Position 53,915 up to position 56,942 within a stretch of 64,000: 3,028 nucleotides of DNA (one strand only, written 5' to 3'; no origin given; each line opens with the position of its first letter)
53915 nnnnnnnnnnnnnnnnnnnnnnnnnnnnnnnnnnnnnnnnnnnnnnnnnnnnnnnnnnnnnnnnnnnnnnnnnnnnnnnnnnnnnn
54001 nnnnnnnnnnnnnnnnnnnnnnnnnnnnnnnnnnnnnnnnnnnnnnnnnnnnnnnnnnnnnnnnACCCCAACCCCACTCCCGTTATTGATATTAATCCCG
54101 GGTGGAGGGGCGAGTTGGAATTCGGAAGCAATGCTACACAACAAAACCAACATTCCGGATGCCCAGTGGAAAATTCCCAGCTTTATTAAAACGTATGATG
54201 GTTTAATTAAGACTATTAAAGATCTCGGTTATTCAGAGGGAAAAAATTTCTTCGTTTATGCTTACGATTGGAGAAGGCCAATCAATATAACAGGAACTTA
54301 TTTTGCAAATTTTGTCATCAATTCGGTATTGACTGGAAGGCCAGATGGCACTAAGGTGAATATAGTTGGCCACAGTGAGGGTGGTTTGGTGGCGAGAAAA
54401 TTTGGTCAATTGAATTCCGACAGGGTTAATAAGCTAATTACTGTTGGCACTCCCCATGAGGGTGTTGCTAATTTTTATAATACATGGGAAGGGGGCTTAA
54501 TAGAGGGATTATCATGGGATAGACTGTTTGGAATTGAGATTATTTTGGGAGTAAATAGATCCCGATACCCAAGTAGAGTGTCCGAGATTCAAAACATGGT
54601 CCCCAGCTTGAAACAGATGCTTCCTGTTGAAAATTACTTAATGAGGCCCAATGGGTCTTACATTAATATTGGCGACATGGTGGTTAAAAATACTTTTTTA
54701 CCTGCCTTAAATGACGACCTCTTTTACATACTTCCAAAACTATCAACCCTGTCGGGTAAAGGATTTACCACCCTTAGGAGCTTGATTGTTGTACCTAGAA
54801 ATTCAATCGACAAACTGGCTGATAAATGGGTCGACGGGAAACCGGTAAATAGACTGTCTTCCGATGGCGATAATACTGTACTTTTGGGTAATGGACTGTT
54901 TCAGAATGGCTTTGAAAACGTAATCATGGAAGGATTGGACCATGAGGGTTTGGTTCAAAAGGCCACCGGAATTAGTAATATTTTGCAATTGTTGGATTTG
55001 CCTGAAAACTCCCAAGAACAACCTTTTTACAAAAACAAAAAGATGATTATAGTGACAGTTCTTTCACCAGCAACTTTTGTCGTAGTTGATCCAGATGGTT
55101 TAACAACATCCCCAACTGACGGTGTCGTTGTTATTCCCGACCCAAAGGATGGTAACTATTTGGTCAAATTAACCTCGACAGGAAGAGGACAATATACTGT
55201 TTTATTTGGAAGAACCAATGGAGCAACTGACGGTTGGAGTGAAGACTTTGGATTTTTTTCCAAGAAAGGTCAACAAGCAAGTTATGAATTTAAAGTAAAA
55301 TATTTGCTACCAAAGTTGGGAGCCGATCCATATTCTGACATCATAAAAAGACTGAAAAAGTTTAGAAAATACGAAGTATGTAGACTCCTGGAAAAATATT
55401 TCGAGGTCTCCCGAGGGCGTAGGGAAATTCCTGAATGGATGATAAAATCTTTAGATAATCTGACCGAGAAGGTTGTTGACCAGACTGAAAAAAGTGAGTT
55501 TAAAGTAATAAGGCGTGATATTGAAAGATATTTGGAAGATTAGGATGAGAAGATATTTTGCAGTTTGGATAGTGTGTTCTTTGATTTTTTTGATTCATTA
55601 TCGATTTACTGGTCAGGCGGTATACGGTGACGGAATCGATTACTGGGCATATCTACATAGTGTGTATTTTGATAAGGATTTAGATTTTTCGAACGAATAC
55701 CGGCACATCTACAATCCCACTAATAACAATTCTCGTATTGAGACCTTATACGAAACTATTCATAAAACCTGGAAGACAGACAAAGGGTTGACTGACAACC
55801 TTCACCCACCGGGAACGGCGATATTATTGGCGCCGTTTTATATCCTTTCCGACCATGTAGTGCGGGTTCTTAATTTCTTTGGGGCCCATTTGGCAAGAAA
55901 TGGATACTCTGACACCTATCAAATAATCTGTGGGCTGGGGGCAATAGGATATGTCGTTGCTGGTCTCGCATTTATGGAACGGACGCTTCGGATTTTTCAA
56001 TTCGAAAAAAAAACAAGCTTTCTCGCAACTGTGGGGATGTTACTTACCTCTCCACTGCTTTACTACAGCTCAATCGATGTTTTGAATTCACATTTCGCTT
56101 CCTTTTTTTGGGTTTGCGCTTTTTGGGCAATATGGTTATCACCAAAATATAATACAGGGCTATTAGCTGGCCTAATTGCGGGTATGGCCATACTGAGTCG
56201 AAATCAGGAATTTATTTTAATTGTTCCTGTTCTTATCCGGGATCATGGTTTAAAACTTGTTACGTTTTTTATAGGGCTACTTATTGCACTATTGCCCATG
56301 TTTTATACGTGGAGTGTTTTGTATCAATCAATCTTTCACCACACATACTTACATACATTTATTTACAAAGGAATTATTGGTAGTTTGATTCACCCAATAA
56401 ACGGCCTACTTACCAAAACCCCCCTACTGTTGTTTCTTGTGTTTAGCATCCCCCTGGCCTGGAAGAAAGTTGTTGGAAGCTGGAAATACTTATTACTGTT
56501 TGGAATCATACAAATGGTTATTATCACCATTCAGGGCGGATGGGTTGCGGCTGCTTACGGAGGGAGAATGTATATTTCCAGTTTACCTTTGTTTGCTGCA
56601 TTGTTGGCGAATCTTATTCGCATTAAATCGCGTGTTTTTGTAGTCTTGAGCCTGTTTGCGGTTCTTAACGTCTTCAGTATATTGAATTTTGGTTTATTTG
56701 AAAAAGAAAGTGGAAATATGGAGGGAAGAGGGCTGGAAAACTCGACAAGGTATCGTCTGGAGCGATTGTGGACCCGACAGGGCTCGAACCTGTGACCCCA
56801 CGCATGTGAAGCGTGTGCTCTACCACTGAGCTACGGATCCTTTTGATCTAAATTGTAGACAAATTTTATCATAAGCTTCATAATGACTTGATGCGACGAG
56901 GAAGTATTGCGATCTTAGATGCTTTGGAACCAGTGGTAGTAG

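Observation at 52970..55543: Unusual secreted fusion: Kelch beta-propeller + Pro/Thr linker + LCAT-family lipase/acyltransferase domain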

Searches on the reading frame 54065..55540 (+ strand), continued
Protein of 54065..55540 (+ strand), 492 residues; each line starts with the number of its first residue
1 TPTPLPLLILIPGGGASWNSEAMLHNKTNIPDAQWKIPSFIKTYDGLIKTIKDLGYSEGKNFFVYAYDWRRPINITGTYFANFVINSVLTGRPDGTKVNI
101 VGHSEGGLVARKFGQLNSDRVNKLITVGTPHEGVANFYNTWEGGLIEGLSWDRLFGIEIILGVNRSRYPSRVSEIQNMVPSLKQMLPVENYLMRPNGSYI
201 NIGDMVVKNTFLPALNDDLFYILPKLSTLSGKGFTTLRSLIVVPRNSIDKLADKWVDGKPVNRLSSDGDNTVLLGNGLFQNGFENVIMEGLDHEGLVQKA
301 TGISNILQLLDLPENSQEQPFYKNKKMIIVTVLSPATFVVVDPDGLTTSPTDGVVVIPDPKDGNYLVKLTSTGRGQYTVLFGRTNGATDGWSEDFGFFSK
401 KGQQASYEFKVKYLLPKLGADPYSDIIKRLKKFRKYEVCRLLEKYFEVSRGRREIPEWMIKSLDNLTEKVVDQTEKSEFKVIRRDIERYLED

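Call 43: predict_structure(alignment_id=A2)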
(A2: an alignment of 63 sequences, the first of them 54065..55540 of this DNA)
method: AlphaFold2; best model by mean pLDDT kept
length: 492 residues; sequences in the alignment: 63
mean_pLDDT: 92.5   pTM: 0.90
mean pLDDT of the five models: 92.5, 92.3, 91.2, 90.7, 90.1
residues with pLDDT >= 90: 350; 70-90: 138; 50-70: 3; < 50: 1
segments of 3 or more residues with pLDDT < 50: none
pLDDT, mean of each block of 10 residues (from residue 1): 87 96 92 93 95 97 98 97 97 97 98 97 98 97 90 88 88 95 98 98 97 94 97 98 93 94 98 96 94 96 97 85 83 94 97 93 97 95 84 92 96 78 85 88 85 78 89 86 83 68
secondary structure, 60 per line:
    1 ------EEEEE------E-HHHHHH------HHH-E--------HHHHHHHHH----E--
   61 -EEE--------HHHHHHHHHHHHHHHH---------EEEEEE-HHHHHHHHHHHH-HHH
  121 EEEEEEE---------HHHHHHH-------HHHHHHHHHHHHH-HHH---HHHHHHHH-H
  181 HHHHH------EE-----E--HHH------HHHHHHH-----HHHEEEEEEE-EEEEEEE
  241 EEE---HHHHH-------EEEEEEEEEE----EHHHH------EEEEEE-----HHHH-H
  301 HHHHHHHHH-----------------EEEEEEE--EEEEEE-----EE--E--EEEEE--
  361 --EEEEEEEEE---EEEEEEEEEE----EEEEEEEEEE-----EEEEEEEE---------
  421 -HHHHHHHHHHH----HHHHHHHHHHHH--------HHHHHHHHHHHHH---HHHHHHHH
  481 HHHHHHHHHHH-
elements in order: E7-11 H20-25 H45-53 E62-64 H73-88 E98-103 H105-116 E121-127 H137-143 H151-163 H171-178 H180-185 H211-217 E226-232 E234-243 H247-251 E259-268 H274-277 E284-289 H295-298 H300-309 E327-333 E336-341 E354-358 E363-371 E375-384 E389-398 E404-411 H422-432 H437-448 H457-469 H473-491

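Call 46: fold_search(model_id=the predicted structure, library=pdb)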
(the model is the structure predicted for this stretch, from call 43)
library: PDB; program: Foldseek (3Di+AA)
matches with E <= 10: 1699; with E <= 0.001: 236
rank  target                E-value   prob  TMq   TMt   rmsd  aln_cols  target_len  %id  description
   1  4x92                  1.1e-12  1.00  0.42  0.53   6.7       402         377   16  Crystal structure of Lysosomal Phospholipase A2-S165A (released 2015-03-11)
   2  4x95_A                6.0e-12  1.00  0.42  0.53   8.0       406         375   17  Crystal structure of fully glycosylated Lysosomal Phospholipase A2 in complex with methyl arachidonyl fluorophosphonat (released 2015-03-25)
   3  4x90_A                7.2e-12  1.00  0.42  0.53   8.0       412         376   18  Crystal structure of Lysosomal Phospholipase A2 (released 2015-03-11)
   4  4x97_A                1.1e-11  1.00  0.43  0.54   6.7       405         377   17  Crystal structure of Lysosomal Phospholipase A2 in complex with methyl arachidonyl fluorophosphonate (MAFP) (released 2015-03-11)
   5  4x96_A                1.9e-11  1.00  0.41  0.52   8.0       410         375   16  Low resolution crystal structure of Lecithin:Cholesterol Acyltransferase (LCAT; residues 21-397) (released 2015-03-25)
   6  6wpx_B                3.1e-11  1.00  0.33  0.36  16.1       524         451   12  Crystal structure of Bacillus licheniformis lipase BlEst2 in propetide form (released 2021-06-09)
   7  6wpx_A                5.4e-11  1.00  0.32  0.34  16.4       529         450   11  Crystal structure of Bacillus licheniformis lipase BlEst2 in propetide form (released 2021-06-09)
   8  6mvd_A                1.7e-10  1.00  0.39  0.49   7.5       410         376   15  Crystal structure of Lecithin:cholesterol acyltransferase (LCAT) in complex with isopropyl dodec-11-enylfluorophosphon (released 2018-12-05)
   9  5bv7_A                2.5e-10  1.00  0.39  0.48   7.8       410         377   16  Crystal structure of human LCAT (L4F, N5D) in complex with Fab of an agonistic antibody (released 2015-12-16)
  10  4xx1_A                3.1e-10  1.00  0.40  0.50   6.8       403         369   16  Low resolution structure of LCAT in complex with Fab1 (released 2015-07-29)
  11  5txf_A                3.1e-10  1.00  0.38  0.47   8.6       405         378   16  Crystal structure of Lecithin:cholesterol acyltransferase (LCAT) in a closed conformation (released 2017-10-25)
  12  4xwg_A                3.9e-10  1.00  0.37  0.48   8.9       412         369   16  Crystal Structure of LCAT (C31Y) in complex with Fab1 (released 2015-07-29)
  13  4xx1_J                4.9e-10  1.00  0.38  0.49   8.2       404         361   16  Low resolution structure of LCAT in complex with Fab1 (released 2015-07-29)
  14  6mvd_B                5.2e-10  1.00  0.39  0.50   7.5       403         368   16  Crystal structure of Lecithin:cholesterol acyltransferase (LCAT) in complex with isopropyl dodec-11-enylfluorophosphon (released 2018-12-05)
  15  9g8u_A                7.2e-08  1.00  0.30  0.47  12.7       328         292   15  Structure of the LipA:LipB complex from Acinetobacter baumannii (released 2025-02-19)
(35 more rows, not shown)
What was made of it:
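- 54083..54994 (+): LCAT/LPLA2-like alpha/beta-hydrolase (lipase) domain (residues 372-675). Foldseek hits LPLA2 at 1e-12 and LCAT at 2e-11 (call 46).
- On LCAT family (Pfam PF02450; LCAT / LPLA2): Foldseek top 5: LPLA2 at 1.1e-12 and LCAT at 1.9e-11, with TM about 0.53 normalised to the target (call 46).
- On Family I bacterial true lipases: Foldseek E is about 1e-7, with rmsd 11-14 A, well behind LPLA2/LCAT (call 46).
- Closest known: Lysosomal phospholipase A2. Same: These are the best fold matches (call 46).
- Closest known: Two-domain bacterial lipolytic enzymes: Bacillus licheniformis BlEst2. Same: This extends beyond the roughly 310-residue hydrolase domain and suggests a shared 'hydrolase plus extra C-terminal domain' layout (call 46).
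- Foldseek: LPLA2 1e-12 and LCAT 2e-11 (call 46).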

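Call 49: search_protein_representatives(protein=window:54065-55540:+)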
Query: 492 residues. Proteins with E-value up to 0.001 (for the whole library): 3409; up to 1e-10: 1550; up to 1e-30: 620. The best 150 are listed.
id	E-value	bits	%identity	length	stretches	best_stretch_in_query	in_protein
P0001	0.0e+00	1121.2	100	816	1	1-492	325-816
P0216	1.6e-93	330.4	40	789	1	2-434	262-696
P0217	8.3e-90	318.1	38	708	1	1-433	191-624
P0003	7.6e-87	308.3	39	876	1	1-435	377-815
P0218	1.4e-86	307.5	38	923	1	1-445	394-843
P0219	2.8e-81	290.0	36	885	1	8-436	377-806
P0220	5.6e-81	289.0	37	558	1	1-433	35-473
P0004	4.6e-80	286.0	42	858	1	1-422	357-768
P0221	1.6e-79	284.2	39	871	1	8-428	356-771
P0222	2.4e-79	283.6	37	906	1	3-434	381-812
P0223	6.4e-79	282.2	39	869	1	1-426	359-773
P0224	6.4e-79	282.2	35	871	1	6-476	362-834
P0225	5.7e-78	279.0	36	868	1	8-439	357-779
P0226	2.1e-77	277.2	38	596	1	2-430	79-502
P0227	4.5e-77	276.1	35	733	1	4-432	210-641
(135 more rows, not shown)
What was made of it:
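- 55043..55297 (+): Family-conserved beta-sandwich domain (residues 692-776). Most family matches extend through this domain (call 49).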

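Call 75: fold_search(model_id=the predicted structure, library=viral)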
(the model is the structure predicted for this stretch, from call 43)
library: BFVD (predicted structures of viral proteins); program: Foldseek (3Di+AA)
matches with E <= 10: 858; with E <= 0.001: 13
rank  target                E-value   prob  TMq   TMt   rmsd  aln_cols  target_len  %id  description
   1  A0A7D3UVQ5            2.7e-17  1.00  0.43  0.45  21.3       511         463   14  (no name in the UniProt tables at hand)
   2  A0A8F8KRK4            1.5e-12  1.00  0.41  0.49   7.9       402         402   17  Phospholipase [Clandestinovirus]
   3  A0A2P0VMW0            2.5e-11  1.00  0.41  0.55   7.0       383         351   15  Lecithin:cholesterol acyltransferase family protein [Tetraselmis virus 1]
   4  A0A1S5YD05            1.6e-07  1.00  0.34  0.44  10.7       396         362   12  Putative lecithin:cholesterol acyltransferase [Leptopilina boulardi filamentous virus]
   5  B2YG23                3.4e-07  1.00  0.32  0.39  11.6       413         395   14  Uncharacterized protein [Musca hytrovirus(isolate Musca domestica/United States/Boucias/-)]
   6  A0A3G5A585            2.9e-06  1.00  0.33  0.63   5.9       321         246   12  Esterase/lipase [Homavirus sp.]
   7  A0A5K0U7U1            1.1e-05  1.00  0.26  0.33  12.3       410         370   10  Lipase-like C-terminal domain-containing protein [Yasminevirus sp. GU-2018]
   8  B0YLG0                1.3e-05  1.00  0.26  0.35  17.0       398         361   15  Uncharacterized protein [Glossina hytrovirus (isolate Glossina pallidipes/Ethiopia/Seibersdorf/-)]
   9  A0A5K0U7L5            3.5e-05  1.00  0.29  0.32   7.7       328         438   12  Uncharacterized protein [Yasminevirus sp. GU-2018]
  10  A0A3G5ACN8            6.3e-05  1.00  0.25  0.34  13.5       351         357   16  Alpha/beta hydrolase [Satyrvirus sp.]
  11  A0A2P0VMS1            1.3e-04  1.00  0.31  0.38   8.9       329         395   10  Alpha/beta hydrolase family protein [Tetraselmis virus 1]
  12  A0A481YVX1            6.4e-04  1.00  0.24  0.32   8.8       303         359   10  Alpha/beta hydrolase fold protein [Marseillevirus LCMAC201]
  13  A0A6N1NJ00            9.6e-04  0.99  0.28  0.43  12.0       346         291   12  Putative orfan [Tupanvirus soda lake]
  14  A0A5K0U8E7            1.2e-03  0.93  0.19  0.27  12.2       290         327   10  AB hydrolase-1 domain-containing protein [Yasminevirus sp. GU-2018]
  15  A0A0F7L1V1            1.3e-03  0.60  0.18  0.21  22.2       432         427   12  AB hydrolase-1 domain-containing protein [uncultured marine virus]
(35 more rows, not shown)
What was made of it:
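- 54083..54994 (+): LCAT-family giant-virus proteins appear among the top BFVD hits (call 75).
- On LCAT family (Pfam PF02450; LCAT / LPLA2): In BFVD, hits ranked 2-4 are LCAT-family or phospholipase proteins; the top hit is unnamed (call 75).
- Viral structure library: LCAT-family and phospholipase proteins among the top hits (call 75).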

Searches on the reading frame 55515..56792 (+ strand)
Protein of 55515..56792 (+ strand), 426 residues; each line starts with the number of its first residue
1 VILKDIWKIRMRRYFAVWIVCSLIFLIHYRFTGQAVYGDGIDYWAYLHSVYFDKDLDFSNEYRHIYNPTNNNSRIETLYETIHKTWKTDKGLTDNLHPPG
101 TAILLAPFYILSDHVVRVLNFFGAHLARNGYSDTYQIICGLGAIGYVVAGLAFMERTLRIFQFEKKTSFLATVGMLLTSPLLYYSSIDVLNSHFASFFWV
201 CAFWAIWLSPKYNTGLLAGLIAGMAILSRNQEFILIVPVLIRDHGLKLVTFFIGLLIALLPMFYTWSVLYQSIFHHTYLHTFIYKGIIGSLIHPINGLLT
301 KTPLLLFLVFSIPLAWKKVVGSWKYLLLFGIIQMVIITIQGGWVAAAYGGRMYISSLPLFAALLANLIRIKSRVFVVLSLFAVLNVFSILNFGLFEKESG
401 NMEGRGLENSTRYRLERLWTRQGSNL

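Call 12: search_protein_families(library=pfam, proteins=[window:55515-56792:+], max_evalue=0.001)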
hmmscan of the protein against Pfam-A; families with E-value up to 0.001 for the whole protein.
window:55515-56792:+ (426 aa): 0 families

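Call 56: search_protein_families(library=pfam, proteins=[window:55515-56792:+], max_evalue=1)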
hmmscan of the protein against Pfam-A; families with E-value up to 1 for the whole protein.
window:55515-56792:+ (426 aa): 0 families

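Call 65: search_solved_structures(query=window:55545-56792:+, max_evalue=10)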
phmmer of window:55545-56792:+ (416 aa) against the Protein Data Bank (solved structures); distinct sequences matched with E-value up to 10: 3.
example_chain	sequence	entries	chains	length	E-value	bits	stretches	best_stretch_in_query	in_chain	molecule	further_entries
4psw_A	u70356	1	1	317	0.052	15.8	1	31-84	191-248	Histone acetyltransferase type B catalytic subunit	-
1bob_A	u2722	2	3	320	0.053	15.7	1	31-84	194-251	HISTONE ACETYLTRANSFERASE | Histone acetyltransferase type B catalytic subunit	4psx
7xay_A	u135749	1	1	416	0.082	15.1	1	31-84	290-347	Soluble cytochrome b562,Histone acetyltransferase type B catalytic subunit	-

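Call 66: search_protein_families(library=ncbifam, proteins=[window:55545-56792:+], max_evalue=1)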
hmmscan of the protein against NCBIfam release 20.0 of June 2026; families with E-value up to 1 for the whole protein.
window:55545-56792:+ (416 aa): 0 families

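Call 67: find_homologous_proteins(query=window:55545-56792:+, max_evalue=0.001)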
Query window:55545-56792:+ (416 aa): 85 proteins with E <= 0.001 among 8000 candidates.
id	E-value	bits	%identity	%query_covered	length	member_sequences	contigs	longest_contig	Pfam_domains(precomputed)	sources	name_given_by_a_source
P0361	4.1e-277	937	100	100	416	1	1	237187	-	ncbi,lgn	-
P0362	2.9e-102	361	47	98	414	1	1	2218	-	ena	-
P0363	9.3e-99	349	45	98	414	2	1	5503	-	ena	-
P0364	5.5e-94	334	44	98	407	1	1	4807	-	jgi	jgi:hypothetical protein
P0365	6.3e-90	320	45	94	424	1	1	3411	PF13231.13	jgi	jgi:hypothetical protein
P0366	9.4e-89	316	43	100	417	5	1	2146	-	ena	-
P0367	5.1e-88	314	43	98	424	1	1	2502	-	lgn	-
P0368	3.7e-87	311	42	98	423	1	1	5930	PF13231.13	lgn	-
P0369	5.4e-87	311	43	98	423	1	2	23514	-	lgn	-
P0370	5.2e-86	307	42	97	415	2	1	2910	-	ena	-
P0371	2.0e-85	305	41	100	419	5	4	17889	-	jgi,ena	-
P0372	6.9e-85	304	42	97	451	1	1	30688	-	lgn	-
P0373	2.2e-82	295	43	98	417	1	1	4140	-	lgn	-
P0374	3.6e-82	295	44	98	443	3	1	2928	PF13231.13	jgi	-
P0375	1.6e-81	293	41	97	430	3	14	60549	-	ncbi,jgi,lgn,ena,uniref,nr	ncbi:MAG: hypothetical protein UW41_C0022G0014 [Candidatus Collierbacteria bacterium GW2011_GWC2_44_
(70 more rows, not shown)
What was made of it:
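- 55545..56795 (+): Downstream multi-pass membrane protein (416 aa), starting 1 nt after the lipase stop codon; possible divergent GT-C glycosyltransferase; not a constant neighbour. It belongs to a Microgenomates-wide family (call 67).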

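Call 69: search_solved_structures(query=A5, max_evalue=10, show_alignments=1)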
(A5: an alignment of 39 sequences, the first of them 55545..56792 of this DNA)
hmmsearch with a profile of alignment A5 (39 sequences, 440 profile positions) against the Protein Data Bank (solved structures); distinct sequences matched with E-value up to 10: 0.
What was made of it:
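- Tried and rejected: The downstream membrane protein had no Pfam, NCBIfam or PDB match by itself or as a profile (calls 12, 56, 65, 66, 69).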

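Call 70: search_protein_families(library=pfam, alignment_id=A5, max_evalue=0.01)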
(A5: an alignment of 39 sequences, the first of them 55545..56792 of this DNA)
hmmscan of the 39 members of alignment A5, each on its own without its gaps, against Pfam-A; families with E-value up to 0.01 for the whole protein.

A. member 1, window:55545-56792:+ (416 aa): 0 families

B. families by the number of members that match (of 39 scanned): 2 families
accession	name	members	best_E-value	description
PF13231.12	PMT_2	8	1.8e-06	Dolichyl-phosphate-mannose-protein mannosyltransferase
PF13965.12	SID-1_RNA_chan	1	0.0046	dsRNA-gated channel SID-1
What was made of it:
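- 55545..56795 (+): Eight of 39 homologues hit PMT_2, best E 1.8e-6 (call 70).
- Tried and rejected: Only 8 of 39 homologues hit PMT_2 (call 70).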
